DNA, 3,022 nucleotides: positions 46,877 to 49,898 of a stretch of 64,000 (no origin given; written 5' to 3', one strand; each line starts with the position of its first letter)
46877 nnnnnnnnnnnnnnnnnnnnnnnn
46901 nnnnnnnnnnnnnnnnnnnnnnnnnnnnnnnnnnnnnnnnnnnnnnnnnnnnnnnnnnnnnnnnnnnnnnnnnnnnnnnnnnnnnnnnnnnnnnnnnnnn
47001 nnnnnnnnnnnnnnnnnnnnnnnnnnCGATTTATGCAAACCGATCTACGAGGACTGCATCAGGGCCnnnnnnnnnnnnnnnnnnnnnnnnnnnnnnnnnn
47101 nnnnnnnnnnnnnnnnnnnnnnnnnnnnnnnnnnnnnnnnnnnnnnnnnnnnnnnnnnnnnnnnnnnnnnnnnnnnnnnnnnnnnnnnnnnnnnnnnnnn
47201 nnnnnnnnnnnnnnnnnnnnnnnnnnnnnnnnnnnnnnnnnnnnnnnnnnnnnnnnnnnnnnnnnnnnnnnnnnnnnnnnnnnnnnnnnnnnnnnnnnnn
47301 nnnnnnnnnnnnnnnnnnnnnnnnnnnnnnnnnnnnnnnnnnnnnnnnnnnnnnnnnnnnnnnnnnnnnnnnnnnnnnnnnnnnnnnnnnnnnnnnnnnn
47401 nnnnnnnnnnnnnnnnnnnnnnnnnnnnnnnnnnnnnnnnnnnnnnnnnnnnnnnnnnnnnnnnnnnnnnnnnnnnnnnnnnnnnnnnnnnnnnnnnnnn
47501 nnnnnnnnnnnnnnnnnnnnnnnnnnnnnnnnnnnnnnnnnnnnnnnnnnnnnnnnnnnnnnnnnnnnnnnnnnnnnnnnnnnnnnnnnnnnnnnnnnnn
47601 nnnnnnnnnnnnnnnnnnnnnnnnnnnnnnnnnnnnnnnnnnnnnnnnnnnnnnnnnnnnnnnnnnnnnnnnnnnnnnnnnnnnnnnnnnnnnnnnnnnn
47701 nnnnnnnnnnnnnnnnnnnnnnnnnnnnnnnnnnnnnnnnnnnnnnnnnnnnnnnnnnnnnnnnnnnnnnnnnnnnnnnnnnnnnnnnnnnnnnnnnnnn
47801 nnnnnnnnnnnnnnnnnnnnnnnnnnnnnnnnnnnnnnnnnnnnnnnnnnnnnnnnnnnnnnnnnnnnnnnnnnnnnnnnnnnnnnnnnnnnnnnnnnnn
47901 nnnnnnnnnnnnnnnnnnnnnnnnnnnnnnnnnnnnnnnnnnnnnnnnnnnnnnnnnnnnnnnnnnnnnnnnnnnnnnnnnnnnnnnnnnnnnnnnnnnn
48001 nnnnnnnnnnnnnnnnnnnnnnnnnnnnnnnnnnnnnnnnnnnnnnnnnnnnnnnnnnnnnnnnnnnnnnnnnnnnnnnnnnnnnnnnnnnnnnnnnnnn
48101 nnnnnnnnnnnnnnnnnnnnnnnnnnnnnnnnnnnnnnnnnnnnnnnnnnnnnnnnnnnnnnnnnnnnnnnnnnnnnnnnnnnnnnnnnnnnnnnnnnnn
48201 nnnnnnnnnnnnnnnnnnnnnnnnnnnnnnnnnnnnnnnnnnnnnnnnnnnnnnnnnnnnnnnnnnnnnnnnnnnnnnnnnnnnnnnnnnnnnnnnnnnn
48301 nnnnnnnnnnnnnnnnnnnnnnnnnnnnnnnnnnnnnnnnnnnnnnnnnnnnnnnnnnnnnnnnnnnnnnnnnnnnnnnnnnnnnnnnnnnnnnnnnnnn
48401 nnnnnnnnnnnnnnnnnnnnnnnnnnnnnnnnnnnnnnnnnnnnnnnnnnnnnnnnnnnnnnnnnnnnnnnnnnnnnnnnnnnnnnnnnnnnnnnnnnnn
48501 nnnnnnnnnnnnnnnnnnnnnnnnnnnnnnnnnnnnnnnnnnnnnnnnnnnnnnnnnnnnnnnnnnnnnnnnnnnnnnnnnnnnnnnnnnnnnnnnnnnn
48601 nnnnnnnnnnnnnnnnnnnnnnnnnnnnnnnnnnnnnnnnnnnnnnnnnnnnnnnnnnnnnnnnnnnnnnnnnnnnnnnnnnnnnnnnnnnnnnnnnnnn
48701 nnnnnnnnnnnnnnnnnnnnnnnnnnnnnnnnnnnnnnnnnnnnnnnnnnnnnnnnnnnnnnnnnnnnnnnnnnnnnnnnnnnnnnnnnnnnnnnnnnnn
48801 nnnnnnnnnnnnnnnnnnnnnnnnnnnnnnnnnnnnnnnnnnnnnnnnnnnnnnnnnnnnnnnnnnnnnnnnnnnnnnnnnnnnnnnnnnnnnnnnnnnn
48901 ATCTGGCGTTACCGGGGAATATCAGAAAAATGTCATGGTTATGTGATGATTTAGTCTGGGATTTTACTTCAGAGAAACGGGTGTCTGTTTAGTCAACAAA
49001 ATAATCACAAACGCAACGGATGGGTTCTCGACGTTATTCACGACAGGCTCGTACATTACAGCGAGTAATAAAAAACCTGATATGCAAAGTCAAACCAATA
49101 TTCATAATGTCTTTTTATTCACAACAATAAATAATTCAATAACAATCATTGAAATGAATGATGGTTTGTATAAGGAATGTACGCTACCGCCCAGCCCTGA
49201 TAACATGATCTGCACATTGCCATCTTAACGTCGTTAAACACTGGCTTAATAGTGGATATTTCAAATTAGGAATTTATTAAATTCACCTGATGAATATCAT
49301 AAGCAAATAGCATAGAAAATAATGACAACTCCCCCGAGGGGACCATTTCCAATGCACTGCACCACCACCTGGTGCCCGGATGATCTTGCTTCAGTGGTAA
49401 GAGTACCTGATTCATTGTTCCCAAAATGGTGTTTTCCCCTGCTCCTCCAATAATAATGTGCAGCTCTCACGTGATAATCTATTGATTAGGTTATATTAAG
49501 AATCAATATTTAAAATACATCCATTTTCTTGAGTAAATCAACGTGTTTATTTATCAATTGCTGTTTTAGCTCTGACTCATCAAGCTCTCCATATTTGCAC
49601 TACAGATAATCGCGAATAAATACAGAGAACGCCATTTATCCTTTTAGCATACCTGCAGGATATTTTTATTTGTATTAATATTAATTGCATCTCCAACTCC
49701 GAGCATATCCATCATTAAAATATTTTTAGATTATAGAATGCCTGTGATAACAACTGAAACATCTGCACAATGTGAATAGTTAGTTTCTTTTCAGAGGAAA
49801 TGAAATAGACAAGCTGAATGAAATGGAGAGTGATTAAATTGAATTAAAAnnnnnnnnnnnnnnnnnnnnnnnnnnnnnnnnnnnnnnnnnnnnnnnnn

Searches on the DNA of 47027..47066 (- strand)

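Call 36: search_dna_similar(query=window:47027-47066:-, collection=ecoli_genomes, mode=near, max_rows=60, rows=best)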
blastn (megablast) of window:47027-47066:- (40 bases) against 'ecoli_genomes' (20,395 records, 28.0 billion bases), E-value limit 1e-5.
Records with a match: 30; places in all: 35; records where one place covers at least 80% of the query: 30.
Genomes with a match: 30 of 5426; with a place that covers at least 80% of the query: 30. Places per genome that has any: lowest 1, median 1, highest 2. On chromosomes: 35 places; on plasmids: 0.
Best place of each record, by identity: >=99% 30.
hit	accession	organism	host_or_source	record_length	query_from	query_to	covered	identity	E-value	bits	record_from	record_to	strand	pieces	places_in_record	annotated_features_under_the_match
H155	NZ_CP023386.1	Escherichia coli strain 1190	canine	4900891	1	40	100%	100.0%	9e-12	75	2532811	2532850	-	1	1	type VI secretion system tip protein VgrG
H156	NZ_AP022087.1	Escherichia coli strain WP4-S18-ESBL-07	-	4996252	1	40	100%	100.0%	9e-12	75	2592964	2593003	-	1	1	type VI secretion system tip protein VgrG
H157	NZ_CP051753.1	Escherichia coli strain SCU-102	Homo sapiens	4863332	1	40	100%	100.0%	9e-12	75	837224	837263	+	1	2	type VI secretion system tip protein VgrG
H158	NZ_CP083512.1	Escherichia coli strain elppa4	Homo sapiens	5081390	1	40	100%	100.0%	9e-12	75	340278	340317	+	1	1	type VI secretion system tip protein VgrG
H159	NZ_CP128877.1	Escherichia coli strain TUM14759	Homo sapiens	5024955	1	40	100%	100.0%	9e-12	75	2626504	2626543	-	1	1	type VI secretion system tip protein VgrG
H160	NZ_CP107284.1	Escherichia coli strain SW4848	Water from a lake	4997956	1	40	100%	100.0%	9e-12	75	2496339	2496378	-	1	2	type VI secretion system Vgr family protein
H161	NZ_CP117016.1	Escherichia coli strain MLI121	Homo sapiens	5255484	1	40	100%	100.0%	9e-12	75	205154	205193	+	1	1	type VI secretion system tip protein VgrG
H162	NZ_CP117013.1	Escherichia coli strain MLI114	Homo sapiens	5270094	1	40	100%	100.0%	9e-12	75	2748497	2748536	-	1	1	type VI secretion system tip protein VgrG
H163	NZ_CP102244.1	Escherichia coli O7:H15 strain ST70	Homo sapiens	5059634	1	40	100%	100.0%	9e-12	75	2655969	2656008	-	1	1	type VI secretion system Vgr family protein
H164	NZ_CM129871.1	Escherichia coli strain PCP07014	seawater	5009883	1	40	100%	100.0%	9e-12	75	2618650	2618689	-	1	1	type VI secretion system Vgr family protein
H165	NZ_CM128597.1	Escherichia coli strain E700025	Homo sapiens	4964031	1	40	100%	100.0%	9e-12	75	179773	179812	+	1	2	type VI secretion system Vgr family protein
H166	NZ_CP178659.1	Escherichia coli strain VTB96933v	Chicken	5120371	1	40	100%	100.0%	9e-12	75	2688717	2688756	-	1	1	type VI secretion system tip protein VgrG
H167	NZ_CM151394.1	Escherichia coli strain M114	Burramys parvus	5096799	1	40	100%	100.0%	9e-12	75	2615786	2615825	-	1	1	type VI secretion system Vgr family protein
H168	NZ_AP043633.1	Escherichia coli strain AST240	Homo sapiens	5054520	1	40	100%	100.0%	9e-12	75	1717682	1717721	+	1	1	type VI secretion system Vgr family protein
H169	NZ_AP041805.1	Escherichia coli O166:H15 strain JNE070796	Homo sapiens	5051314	1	40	100%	100.0%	9e-12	75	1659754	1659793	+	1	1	type VI secretion system Vgr family protein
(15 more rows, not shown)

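Call 45: get_annotated_region(hit=H157, flank=3500)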
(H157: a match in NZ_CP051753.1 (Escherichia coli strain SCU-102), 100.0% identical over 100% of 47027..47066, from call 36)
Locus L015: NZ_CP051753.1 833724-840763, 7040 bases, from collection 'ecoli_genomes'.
description: Escherichia coli strain SCU-102 chromosome, complete genome
organism: Escherichia coli strain SCU-102 (NCBI taxid 562)
replicon: chromosome; assembly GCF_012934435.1
host: Homo sapiens; source: rectal swab from healthy college student; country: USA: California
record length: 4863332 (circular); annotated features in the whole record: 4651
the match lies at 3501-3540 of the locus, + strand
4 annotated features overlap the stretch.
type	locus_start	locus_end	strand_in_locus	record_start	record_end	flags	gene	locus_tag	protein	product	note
CDS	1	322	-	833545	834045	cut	tssB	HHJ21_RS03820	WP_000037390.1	type VI secretion system contractile sheath small subunit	-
CDS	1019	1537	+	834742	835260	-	-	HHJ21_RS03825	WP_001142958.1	Hcp family type VI secretion system effector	-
CDS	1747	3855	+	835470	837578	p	-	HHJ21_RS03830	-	type VI secretion system tip protein VgrG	internal stop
CDS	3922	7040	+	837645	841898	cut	-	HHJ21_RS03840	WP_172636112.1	RHS element core protein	-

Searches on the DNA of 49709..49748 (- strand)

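Call 37: search_dna_similar(query=window:49709-49748:-, collection=ecoli_genomes, mode=near, max_rows=60, rows=best)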
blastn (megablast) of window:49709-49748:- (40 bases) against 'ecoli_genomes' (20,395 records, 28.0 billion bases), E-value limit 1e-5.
Records with a match: 38; places in all: 38; records where one place covers at least 80% of the query: 38.
Genomes with a match: 38 of 5426; with a place that covers at least 80% of the query: 38. Places per genome that has any: lowest 1, median 1, highest 1. On chromosomes: 38 places; on plasmids: 0.
Best place of each record, by identity: >=99% 38.
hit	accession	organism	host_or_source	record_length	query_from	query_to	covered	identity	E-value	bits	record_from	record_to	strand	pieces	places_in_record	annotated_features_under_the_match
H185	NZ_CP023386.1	Escherichia coli strain 1190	canine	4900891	1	40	100%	100.0%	9e-12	75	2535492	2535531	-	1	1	DUF5445 family protein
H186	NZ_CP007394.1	Escherichia coli strain ST2747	-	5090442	1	40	100%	100.0%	9e-12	75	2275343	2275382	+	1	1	DUF5445 family protein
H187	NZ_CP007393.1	Escherichia coli strain ST2747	-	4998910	1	40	100%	100.0%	9e-12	75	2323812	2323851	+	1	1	DUF5445 family protein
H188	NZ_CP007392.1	Escherichia coli strain ST2747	-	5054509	1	40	100%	100.0%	9e-12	75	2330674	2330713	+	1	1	DUF5445 family protein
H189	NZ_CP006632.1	Escherichia coli PCN033 strain PCN033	-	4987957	1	40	100%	100.0%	9e-12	75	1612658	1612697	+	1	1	DUF5445 family protein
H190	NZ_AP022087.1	Escherichia coli strain WP4-S18-ESBL-07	-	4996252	1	40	100%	100.0%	9e-12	75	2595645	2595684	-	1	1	DUF5445 family protein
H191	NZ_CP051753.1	Escherichia coli strain SCU-102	Homo sapiens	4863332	1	40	100%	100.0%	9e-12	75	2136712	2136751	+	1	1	DUF5445 family protein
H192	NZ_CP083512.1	Escherichia coli strain elppa4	Homo sapiens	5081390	1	40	100%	100.0%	9e-12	75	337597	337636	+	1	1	DUF5445 family protein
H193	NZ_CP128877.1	Escherichia coli strain TUM14759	Homo sapiens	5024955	1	40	100%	100.0%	9e-12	75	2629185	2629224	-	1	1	DUF5445 family protein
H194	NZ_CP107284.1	Escherichia coli strain SW4848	Water from a lake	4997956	1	40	100%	100.0%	9e-12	75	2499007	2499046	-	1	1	DUF5445 family protein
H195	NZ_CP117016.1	Escherichia coli strain MLI121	Homo sapiens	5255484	1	40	100%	100.0%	9e-12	75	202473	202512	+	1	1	DUF5445 family protein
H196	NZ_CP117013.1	Escherichia coli strain MLI114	Homo sapiens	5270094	1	40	100%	100.0%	9e-12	75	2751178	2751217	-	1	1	DUF5445 family protein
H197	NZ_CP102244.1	Escherichia coli O7:H15 strain ST70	Homo sapiens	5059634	1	40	100%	100.0%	9e-12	75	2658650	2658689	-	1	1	DUF5445 family protein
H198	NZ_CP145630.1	Escherichia coli strain S1-SRL-01-C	Homo sapiens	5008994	1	40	100%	100.0%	9e-12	75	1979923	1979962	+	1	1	DUF5445 family protein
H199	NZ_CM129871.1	Escherichia coli strain PCP07014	seawater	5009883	1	40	100%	100.0%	9e-12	75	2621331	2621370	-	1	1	DUF5445 family protein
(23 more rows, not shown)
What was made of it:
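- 49644..49850 (-): yncH (DUF5445) pseudogene: a net +5 nt near the start codon and a 1-bp deletion near 49727. The 40-mer over the 1-bp deletion occurs in 38 genomes (call 37).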
